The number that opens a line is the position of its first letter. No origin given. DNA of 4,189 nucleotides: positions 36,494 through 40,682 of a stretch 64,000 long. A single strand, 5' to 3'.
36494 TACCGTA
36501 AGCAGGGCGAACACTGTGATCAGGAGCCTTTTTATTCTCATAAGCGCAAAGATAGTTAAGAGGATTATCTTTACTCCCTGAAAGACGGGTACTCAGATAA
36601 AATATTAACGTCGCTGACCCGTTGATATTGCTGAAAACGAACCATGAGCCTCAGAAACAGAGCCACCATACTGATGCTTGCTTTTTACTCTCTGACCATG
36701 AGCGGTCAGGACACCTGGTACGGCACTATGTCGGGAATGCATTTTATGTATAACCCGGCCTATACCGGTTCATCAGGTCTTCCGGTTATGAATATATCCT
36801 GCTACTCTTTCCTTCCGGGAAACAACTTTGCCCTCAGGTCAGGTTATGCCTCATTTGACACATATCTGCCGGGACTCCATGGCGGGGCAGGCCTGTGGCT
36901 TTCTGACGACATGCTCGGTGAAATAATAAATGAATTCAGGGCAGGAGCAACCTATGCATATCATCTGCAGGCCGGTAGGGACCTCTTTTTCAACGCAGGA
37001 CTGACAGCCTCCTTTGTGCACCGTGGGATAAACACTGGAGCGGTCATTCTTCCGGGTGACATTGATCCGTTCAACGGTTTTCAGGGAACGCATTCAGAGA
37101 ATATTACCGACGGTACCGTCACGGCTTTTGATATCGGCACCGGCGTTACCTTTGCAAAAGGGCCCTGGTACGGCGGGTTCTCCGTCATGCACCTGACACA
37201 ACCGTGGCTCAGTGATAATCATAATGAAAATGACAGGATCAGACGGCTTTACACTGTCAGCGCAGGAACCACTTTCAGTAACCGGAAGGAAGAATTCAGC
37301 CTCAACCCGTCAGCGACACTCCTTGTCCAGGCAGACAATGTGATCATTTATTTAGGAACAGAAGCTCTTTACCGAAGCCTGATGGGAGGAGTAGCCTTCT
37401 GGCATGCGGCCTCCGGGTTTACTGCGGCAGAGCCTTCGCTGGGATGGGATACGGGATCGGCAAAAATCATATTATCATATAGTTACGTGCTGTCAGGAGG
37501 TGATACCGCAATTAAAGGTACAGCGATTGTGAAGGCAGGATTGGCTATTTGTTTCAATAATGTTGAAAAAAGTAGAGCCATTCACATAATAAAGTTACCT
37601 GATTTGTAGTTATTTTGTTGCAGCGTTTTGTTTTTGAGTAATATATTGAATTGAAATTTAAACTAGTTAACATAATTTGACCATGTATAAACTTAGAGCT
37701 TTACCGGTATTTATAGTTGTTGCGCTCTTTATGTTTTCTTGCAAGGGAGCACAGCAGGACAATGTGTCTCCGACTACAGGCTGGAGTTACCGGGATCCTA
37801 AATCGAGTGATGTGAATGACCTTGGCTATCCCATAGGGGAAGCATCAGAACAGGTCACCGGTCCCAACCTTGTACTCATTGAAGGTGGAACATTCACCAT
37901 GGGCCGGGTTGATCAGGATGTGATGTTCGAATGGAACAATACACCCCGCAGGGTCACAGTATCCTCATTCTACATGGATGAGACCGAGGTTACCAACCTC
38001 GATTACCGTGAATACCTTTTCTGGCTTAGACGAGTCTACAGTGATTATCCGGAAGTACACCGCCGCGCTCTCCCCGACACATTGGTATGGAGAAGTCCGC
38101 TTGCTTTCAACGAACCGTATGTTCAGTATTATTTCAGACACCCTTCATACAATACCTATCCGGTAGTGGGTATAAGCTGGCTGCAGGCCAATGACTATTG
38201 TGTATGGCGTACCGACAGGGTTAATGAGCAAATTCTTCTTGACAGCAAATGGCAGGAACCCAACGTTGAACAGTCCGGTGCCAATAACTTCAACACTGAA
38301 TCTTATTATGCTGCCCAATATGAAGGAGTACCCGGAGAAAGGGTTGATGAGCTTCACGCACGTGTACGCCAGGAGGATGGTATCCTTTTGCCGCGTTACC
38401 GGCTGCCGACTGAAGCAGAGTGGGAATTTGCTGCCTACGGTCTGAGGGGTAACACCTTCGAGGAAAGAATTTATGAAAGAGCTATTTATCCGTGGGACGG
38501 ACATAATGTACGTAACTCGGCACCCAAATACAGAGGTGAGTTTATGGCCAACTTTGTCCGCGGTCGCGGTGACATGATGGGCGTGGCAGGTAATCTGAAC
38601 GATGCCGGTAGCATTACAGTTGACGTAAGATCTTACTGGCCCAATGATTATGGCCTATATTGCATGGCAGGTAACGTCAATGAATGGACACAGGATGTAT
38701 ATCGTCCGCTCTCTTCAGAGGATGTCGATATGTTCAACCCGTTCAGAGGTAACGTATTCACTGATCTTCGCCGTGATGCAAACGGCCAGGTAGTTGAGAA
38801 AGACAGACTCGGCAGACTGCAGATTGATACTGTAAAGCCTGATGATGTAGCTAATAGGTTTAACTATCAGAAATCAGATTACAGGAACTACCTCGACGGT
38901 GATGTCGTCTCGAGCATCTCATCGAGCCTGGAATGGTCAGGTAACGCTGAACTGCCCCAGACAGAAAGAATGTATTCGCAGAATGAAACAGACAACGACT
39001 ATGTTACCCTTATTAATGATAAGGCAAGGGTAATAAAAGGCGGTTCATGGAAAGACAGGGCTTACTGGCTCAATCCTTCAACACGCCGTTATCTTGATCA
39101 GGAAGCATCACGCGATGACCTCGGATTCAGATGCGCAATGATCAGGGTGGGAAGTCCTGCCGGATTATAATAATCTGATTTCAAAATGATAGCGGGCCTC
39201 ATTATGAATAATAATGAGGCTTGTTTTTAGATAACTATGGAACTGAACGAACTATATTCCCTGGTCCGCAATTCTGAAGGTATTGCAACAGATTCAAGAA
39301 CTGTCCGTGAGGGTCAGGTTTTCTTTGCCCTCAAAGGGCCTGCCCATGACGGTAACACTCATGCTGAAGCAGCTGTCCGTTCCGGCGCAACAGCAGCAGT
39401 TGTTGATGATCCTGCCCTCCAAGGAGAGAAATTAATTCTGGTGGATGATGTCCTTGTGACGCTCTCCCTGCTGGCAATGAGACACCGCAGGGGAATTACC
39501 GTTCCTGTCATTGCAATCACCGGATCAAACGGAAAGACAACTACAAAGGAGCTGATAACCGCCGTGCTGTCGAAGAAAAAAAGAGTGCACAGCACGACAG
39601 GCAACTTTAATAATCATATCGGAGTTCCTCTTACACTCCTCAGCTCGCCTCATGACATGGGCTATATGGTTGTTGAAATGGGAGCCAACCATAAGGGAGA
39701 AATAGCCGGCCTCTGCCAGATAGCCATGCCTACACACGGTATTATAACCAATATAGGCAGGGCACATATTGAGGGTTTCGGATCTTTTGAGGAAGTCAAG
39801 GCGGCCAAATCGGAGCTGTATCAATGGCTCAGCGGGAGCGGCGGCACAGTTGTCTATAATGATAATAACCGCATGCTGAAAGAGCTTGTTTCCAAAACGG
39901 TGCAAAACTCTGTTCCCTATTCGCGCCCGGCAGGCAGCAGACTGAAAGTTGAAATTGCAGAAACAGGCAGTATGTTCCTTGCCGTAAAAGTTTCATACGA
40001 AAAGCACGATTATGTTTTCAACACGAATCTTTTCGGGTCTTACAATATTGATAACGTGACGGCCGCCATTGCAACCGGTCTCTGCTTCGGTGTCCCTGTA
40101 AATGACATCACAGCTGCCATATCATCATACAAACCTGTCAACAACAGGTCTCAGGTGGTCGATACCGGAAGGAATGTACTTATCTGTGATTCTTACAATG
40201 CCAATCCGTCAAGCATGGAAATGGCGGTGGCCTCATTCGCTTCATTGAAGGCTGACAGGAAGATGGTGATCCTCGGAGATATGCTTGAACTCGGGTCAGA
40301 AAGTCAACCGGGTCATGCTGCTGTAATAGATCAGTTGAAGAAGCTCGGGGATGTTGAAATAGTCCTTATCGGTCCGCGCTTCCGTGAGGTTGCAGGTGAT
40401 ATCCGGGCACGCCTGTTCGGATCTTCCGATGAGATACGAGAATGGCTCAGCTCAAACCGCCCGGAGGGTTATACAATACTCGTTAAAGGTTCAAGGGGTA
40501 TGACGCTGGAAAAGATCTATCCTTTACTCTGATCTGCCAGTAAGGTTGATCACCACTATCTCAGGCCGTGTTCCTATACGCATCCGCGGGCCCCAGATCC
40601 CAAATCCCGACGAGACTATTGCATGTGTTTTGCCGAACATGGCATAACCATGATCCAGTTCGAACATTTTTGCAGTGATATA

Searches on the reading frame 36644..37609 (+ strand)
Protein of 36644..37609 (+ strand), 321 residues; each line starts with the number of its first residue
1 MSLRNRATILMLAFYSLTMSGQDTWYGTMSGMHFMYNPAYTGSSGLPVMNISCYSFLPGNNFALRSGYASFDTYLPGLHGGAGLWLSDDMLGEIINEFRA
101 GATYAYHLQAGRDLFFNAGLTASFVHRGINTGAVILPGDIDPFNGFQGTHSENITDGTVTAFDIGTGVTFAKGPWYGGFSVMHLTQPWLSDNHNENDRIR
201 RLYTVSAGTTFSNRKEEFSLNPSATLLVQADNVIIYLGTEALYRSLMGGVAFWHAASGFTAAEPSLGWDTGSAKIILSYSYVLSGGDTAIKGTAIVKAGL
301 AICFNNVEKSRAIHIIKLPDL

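Call 14: search_protein_families(library=pfam, proteins=[window:36644-37609:+])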
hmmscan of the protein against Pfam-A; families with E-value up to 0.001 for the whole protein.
window:36644-37609:+ (321 aa): 1 family
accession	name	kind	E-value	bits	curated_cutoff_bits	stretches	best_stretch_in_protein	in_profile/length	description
PF11751.14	PorP_SprF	-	1.3e-30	107.4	22.3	1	21-284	4-257/273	Type IX secretion system membrane protein PorP/SprF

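Call 15: search_protein_families(library=ncbifam, proteins=[window:36644-37609:+])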
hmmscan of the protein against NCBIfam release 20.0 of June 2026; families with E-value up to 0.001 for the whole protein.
window:36644-37609:+ (321 aa): 1 family
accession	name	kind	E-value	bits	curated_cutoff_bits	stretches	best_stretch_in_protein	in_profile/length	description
TIGR03519.1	T9SS_PorP_fam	subfamily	8.5e-35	120.6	90.55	1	9-286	9-276/292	PorP/SprF family type IX secretion system membrane protein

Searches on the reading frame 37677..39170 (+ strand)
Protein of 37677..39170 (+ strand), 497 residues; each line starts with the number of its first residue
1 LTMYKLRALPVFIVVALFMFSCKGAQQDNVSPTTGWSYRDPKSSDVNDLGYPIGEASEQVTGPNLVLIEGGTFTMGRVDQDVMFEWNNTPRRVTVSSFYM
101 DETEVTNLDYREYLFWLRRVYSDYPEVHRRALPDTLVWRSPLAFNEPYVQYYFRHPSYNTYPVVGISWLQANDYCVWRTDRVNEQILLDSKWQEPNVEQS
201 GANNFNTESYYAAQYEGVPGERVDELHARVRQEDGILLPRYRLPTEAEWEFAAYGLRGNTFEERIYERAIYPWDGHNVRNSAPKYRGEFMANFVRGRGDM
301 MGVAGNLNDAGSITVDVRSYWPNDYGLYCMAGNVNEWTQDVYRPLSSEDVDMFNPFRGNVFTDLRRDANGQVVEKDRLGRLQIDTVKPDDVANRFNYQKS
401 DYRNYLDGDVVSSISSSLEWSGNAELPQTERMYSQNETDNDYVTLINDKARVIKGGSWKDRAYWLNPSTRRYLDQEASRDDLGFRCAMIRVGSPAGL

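Call 14: search_protein_families(library=pfam, proteins=[window:37677-39170:+])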
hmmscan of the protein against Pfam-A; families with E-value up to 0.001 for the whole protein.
window:37677-39170:+ (497 aa): 1 family
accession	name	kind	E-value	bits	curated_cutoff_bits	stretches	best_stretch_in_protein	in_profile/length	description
PF03781.23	FGE-sulfatase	-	2.4e-38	132.7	23.3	1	63-343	3-194/255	Sulfatase-modifying factor enzyme 1-like domain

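Call 15: search_protein_families(library=ncbifam, proteins=[window:37677-39170:+])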
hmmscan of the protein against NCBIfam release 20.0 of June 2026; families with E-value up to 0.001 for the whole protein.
window:37677-39170:+ (497 aa): 6 families
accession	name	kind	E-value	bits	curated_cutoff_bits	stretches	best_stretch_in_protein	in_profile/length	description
TIGR03524.1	GldJ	equivalog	9.3e-129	430.6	458.2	2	227-493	250-549/559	gliding motility lipoprotein GldJ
TIGR03530.1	GldJ_short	equivalog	1.3e-111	373.3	382.9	3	28-187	32-186/396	gliding motility lipoprotein GldJ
TIGR03525.2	GldK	equivalog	9.9e-74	249.1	350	4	237-356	252-352/408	T9SS ring complex lipoprotein PorK/GldK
NF041186.1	SenA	equivalog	5.7e-14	52.3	420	1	49-182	151-292/382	selenoneine synthase SenA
TIGR03440.2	egtB_TIGR03440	equivalog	1.8e-08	33.9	360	1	62-182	170-295/413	ergothioneine biosynthesis protein EgtB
NF051459.1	pyoverdine_PvdO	equivalog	9.1e-07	28.2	500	1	309-343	186-220/280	dihydropyoverdine dehydrogenase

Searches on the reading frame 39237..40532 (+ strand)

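Call 14: search_protein_families(library=pfam, proteins=[window:39237-40532:+])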
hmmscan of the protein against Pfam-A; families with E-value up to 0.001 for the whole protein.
window:39237-40532:+ (431 aa): 3 families
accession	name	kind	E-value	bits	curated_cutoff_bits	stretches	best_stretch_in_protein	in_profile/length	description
PF08245.18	Mur_ligase_M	-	5.5e-42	144.4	24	1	94-280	1-199/200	Mur ligase middle domain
PF02875.26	Mur_ligase_C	-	2.4e-15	57.9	28.4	1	304-420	2-127/127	Mur ligase, glutamate ligase domain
PF01225.30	Mur_ligase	-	2.3e-06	28.3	21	1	15-60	4-54/95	Mur ligase family, catalytic domain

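Call 15: search_protein_families(library=ncbifam, proteins=[window:39237-40532:+])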
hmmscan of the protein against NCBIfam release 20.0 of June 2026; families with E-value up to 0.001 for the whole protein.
window:39237-40532:+ (431 aa): 26 families (the best 25 are shown)
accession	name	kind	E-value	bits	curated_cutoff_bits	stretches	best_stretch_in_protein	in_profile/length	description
TIGR01143.1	murF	subfamily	1.8e-113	379.6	288.6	1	18-430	1-417/418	UDP-N-acetylmuramoyl-tripeptide--D-alanyl-D-alanine ligase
NF008896.0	PRK11929.1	equivalog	4.5e-110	369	1023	1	13-427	527-952/965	bifunctional UDP-N-acetylmuramoyl-L-alanyl-D-glutamate--2,6-diaminopimelate ligase MurE/UDP-N-acetylmuramoyl-tripeptide--D-alanyl-D-alanine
NF010693.0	PRK14093.1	equivalog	3.2e-70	237.1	544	1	9-427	24-460/479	UDP-N-acetylmuramoylalanyl-D-glutamyl-2,6-diaminopimelate--D-alanyl-D-alanine ligase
NF008041.0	PRK10773.1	equivalog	4.3e-69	233.4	551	1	15-427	26-443/453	UDP-N-acetylmuramoyl-tripeptide--D-alanyl-D-alanine ligase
NF008897.0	PRK11930.1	equivalog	1.4e-65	221.8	804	1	14-428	25-450/822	bifunctional UDP-N-acetylmuramoyl-tripeptide:D-alanyl-D-alanine ligase/alanine racemase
NF001126.0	PRK00139.1-4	equivalog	5e-39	134.2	373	2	167-347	196-375/486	UDP-N-acetylmuramoyl-L-alanyl-D-glutamate--2,6-diaminopimelate ligase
TIGR01085.1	murE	subfamily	1.7e-38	132.7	257.3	2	168-347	181-365/472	UDP-N-acetylmuramyl-tripeptide synthetase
NF001124.0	PRK00139.1-2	equivalog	1.1e-35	123.4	476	2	14-122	29-142/500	UDP-N-acetylmuramoyl-L-alanyl-D-glutamate--2,6-diaminopimelate ligase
NF001123.0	PRK00139.1-1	equivalog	1.1e-25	90.3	586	1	14-336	21-372/493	UDP-N-acetylmuramoyl-L-alanyl-D-glutamate--2,6-diaminopimelate ligase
TIGR01087.1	murD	equivalog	9.7e-25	87.5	211.95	1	79-335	96-339/441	UDP-N-acetylmuramoyl-L-alanine--D-glutamate ligase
NF010628.0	PRK14022.1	equivalog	1.8e-23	83.1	536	2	14-117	36-139/483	UDP-N-acetylmuramoyl-L-alanyl-D-glutamate--L-lysine ligase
TIGR01082.1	murC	equivalog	7.1e-23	81.4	335.1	1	91-339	102-342/449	UDP-N-acetylmuramate--L-alanine ligase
NF053645.1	pMurC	equivalog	3.2e-21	75.6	560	2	88-222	101-235/492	pseudomurein biosynthesis peptide ligase pMurC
NF053648.1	pMurE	equivalog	3.3e-19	69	600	1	92-345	101-358/464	pseudomurein biosynthesis peptide ligase pMurE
NF033197.0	F430_CfbE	equivalog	4.9e-16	58.7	250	2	243-350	244-353/430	coenzyme F430 synthase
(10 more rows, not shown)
